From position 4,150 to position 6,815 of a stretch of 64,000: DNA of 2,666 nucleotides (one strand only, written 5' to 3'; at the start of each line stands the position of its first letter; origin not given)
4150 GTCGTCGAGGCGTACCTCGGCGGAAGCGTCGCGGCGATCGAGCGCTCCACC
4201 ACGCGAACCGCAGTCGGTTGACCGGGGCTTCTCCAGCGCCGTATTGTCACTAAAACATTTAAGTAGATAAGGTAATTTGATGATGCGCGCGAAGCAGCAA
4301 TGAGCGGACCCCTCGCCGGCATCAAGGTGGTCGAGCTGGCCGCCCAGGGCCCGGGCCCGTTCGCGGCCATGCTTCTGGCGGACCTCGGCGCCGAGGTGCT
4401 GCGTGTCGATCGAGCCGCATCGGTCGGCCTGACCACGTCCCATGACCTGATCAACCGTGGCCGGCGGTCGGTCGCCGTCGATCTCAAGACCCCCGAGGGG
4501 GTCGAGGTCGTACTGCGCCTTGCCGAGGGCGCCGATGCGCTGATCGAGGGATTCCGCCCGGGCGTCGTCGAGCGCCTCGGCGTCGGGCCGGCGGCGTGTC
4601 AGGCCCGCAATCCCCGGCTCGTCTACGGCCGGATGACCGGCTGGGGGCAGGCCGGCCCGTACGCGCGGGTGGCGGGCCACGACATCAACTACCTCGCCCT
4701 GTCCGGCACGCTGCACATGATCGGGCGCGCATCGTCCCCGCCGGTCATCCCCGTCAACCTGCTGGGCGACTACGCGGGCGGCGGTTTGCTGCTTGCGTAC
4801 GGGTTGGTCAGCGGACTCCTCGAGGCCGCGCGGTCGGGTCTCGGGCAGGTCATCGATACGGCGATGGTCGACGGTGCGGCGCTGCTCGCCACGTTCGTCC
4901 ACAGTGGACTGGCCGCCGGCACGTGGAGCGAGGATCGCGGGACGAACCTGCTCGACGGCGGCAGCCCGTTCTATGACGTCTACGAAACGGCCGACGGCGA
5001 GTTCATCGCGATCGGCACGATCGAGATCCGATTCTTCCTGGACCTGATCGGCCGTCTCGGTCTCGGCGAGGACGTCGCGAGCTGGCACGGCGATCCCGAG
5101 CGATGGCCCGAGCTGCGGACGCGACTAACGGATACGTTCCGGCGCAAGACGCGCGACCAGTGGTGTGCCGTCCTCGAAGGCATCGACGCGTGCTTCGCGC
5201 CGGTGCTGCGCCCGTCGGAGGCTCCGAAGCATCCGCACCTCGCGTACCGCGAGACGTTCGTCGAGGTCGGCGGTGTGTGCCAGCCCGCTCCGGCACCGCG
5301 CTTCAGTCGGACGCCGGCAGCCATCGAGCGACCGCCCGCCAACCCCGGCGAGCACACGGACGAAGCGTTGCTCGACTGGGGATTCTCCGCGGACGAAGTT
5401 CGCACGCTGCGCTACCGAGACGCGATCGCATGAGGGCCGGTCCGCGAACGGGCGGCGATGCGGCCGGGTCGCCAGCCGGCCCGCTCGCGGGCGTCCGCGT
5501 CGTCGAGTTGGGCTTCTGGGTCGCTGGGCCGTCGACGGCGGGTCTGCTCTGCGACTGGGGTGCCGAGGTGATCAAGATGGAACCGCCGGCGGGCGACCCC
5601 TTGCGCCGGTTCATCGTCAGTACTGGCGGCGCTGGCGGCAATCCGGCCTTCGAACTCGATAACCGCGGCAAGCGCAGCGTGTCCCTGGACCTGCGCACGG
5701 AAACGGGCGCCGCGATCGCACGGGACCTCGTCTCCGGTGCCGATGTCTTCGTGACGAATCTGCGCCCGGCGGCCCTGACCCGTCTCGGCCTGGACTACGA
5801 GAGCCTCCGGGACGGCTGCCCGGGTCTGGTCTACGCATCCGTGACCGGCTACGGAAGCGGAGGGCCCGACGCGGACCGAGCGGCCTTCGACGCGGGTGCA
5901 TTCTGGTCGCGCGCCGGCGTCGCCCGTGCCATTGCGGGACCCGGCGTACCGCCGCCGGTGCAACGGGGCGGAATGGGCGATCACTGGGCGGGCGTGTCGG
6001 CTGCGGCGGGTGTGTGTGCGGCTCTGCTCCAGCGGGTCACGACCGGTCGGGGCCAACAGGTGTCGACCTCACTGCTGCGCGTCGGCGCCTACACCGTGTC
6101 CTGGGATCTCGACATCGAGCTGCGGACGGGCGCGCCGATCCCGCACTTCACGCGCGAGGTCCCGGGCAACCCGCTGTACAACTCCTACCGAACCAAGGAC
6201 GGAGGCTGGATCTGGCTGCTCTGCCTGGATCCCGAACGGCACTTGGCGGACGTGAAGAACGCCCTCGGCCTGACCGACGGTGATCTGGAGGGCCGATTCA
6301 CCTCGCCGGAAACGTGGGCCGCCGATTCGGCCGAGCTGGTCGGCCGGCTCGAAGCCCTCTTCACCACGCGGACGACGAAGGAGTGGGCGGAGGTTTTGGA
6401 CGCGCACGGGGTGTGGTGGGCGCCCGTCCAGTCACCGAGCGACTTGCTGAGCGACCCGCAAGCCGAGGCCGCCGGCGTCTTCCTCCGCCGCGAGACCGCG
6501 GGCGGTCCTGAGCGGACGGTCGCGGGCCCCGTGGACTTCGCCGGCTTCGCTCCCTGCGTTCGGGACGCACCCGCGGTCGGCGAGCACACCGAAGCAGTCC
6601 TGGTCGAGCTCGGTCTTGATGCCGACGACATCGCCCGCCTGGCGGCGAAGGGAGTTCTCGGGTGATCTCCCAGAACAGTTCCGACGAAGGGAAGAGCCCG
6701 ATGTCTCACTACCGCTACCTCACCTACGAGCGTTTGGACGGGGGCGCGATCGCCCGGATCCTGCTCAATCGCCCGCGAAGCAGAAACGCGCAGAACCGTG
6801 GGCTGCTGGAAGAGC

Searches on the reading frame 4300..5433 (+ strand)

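Call 44: search_protein_families(library=pfam, proteins=[window:4300-5433:+], max_evalue=0.001)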
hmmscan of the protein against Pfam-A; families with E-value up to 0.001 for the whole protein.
window:4300-5433:+ (377 aa): 1 family
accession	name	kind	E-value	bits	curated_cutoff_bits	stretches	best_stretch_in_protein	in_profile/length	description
PF02515.22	CoA_transf_3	-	3.8e-79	266.9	23.3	1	5-353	1-366/366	CoA-transferase family III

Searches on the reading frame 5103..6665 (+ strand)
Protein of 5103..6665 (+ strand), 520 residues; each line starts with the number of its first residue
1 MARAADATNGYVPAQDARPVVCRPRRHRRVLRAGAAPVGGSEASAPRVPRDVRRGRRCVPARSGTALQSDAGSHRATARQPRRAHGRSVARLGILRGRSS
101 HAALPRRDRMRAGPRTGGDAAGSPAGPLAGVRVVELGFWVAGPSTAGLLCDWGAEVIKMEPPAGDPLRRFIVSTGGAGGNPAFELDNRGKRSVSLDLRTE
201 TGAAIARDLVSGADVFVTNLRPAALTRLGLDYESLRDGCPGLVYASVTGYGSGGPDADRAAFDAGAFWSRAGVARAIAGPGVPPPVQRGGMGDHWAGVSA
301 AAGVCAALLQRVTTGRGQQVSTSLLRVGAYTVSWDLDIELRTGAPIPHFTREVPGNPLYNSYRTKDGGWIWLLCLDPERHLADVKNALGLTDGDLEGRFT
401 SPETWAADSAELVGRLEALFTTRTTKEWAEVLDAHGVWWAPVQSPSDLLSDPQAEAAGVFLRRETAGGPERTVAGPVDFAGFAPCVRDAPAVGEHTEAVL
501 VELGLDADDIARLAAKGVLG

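Call 44: search_protein_families(library=pfam, proteins=[window:5103-6665:+], max_evalue=0.001)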
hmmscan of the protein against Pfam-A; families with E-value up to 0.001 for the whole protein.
window:5103-6665:+ (520 aa): 1 family
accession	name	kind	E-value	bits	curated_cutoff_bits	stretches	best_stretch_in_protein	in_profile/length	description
PF02515.22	CoA_transf_3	-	9.6e-97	324.8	23.3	1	128-496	1-366/366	CoA-transferase family III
